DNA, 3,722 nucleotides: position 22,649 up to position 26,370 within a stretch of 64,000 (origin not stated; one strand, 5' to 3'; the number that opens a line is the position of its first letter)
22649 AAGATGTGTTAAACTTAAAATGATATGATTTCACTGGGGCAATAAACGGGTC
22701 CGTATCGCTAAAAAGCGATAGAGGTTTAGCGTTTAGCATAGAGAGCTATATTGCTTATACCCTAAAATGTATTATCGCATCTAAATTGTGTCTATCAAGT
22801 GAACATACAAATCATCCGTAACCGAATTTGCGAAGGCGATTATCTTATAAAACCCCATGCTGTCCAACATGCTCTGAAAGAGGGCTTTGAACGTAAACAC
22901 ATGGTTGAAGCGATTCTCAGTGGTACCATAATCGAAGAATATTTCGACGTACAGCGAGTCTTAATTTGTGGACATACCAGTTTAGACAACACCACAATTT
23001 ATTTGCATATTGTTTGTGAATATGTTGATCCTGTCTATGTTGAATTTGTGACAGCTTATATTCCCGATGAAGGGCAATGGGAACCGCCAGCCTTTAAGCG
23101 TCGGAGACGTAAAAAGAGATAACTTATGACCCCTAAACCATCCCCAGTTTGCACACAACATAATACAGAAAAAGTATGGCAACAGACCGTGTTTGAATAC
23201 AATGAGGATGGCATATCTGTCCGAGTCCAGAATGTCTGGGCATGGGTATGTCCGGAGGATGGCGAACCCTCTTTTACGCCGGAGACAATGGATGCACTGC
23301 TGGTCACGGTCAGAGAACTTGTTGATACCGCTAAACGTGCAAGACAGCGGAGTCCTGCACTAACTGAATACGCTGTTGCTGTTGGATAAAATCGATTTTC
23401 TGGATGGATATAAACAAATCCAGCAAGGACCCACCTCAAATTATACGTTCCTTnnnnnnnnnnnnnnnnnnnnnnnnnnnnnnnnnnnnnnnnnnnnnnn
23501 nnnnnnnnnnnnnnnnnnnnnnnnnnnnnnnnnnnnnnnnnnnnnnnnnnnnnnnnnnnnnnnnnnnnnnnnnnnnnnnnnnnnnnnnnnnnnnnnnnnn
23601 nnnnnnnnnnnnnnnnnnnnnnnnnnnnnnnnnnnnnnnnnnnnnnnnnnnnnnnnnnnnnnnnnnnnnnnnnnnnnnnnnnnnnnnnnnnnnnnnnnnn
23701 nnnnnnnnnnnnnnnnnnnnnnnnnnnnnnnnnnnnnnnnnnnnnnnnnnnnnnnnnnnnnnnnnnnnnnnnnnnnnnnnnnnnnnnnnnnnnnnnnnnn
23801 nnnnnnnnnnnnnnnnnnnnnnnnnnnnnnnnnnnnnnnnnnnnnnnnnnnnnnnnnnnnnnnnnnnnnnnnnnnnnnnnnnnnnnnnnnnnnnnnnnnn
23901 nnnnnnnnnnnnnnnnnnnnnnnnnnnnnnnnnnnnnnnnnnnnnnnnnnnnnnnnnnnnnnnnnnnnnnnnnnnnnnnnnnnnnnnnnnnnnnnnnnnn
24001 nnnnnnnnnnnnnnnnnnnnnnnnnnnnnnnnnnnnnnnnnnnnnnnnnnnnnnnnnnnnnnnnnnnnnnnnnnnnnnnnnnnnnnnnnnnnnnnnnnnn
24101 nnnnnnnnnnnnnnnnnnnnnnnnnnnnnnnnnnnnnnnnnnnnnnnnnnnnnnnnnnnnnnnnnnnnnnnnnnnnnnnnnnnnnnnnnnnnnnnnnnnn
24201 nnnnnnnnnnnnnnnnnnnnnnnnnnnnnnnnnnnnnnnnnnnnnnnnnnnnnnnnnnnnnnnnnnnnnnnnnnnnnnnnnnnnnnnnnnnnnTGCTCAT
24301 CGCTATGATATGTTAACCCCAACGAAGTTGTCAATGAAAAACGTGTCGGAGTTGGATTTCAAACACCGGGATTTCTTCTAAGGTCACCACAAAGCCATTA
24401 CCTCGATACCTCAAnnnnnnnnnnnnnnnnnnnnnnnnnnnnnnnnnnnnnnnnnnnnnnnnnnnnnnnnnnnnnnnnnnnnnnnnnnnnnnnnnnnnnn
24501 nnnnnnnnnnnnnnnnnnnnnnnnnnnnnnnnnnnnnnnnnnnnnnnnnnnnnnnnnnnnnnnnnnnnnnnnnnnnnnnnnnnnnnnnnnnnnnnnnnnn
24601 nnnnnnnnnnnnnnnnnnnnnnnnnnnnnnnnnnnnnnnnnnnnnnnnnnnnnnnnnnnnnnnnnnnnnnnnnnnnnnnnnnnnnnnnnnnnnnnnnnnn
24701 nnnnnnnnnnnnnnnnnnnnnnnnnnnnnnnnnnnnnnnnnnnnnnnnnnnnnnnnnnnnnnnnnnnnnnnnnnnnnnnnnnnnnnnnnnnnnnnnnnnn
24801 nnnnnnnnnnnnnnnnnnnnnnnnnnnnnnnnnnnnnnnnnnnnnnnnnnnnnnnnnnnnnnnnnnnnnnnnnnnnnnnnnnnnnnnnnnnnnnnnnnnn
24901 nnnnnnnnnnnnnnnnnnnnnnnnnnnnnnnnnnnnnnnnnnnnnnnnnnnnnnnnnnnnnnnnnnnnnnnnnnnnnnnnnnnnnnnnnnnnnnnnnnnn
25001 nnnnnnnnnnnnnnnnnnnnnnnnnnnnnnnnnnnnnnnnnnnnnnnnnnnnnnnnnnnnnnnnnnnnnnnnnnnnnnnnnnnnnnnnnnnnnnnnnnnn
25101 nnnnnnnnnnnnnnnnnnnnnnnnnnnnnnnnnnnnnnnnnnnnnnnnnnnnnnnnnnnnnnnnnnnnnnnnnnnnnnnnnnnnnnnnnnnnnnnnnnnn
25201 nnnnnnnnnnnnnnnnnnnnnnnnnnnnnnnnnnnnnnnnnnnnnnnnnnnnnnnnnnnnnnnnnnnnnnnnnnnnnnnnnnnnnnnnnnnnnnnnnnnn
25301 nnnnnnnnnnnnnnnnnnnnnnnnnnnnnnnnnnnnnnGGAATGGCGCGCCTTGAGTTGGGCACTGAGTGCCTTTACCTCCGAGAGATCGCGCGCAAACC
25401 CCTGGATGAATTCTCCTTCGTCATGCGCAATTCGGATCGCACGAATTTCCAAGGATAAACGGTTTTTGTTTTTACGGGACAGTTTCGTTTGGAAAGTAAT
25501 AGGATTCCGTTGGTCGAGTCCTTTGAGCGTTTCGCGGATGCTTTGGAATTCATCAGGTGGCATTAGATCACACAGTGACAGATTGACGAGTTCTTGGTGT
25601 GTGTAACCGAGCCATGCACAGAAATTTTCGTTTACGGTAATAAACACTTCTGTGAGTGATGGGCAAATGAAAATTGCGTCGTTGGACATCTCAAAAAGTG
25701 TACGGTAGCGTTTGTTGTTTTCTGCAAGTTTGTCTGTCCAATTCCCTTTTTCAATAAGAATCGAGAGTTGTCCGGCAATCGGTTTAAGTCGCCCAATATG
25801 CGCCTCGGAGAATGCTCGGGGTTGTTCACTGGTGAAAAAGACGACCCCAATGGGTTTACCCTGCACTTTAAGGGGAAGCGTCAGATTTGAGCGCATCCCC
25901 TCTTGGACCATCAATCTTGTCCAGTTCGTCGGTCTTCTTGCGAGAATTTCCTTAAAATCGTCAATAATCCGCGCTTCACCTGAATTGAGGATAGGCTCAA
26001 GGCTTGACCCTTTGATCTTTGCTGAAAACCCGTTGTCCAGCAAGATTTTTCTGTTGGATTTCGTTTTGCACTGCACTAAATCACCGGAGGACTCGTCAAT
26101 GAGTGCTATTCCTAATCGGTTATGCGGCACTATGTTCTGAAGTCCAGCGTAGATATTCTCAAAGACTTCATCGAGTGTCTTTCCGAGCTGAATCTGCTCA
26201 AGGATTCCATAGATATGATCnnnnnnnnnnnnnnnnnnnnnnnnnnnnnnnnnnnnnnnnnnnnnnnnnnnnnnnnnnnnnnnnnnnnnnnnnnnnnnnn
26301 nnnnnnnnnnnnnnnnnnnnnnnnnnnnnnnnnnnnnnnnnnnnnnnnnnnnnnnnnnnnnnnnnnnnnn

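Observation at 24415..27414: Rieske-domain sigma-54 enhancer-binding protein facing an exact -24/-12 promoter that drives a single VOC gene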

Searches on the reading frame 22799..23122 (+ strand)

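Call 90: search_protein_families(library=pfam, proteins=[window:22799-23122:+], max_evalue=0.01)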
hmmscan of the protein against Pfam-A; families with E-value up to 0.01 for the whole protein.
window:22799-23122:+ (107 aa): 1 family
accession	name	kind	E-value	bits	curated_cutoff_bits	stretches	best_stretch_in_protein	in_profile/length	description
PF14076.12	DUF4258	-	9.7e-06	26.2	25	1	18-87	2-70/71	Domain of unknown function (DUF4258)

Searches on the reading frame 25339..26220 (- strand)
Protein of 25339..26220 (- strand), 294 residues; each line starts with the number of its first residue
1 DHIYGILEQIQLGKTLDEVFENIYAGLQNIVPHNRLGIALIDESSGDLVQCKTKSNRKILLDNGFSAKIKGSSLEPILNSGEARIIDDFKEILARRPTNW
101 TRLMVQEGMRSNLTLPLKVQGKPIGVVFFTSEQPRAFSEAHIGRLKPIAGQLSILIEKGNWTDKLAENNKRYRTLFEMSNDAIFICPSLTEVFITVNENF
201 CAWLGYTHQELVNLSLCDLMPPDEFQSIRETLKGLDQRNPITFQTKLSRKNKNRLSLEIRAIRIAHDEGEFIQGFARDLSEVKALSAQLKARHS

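Call 80: search_solved_structures(query=window:25339-26220:-, max_evalue=0.01)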
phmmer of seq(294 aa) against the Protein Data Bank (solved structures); distinct sequences matched with E-value up to 0.01: 2.
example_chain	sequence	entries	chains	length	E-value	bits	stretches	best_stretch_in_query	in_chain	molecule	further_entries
3bwl_A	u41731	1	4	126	1e-06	31.4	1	163-278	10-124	Sensor protein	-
2r78_A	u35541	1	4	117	0.00049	22.6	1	163-280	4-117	Sensor protein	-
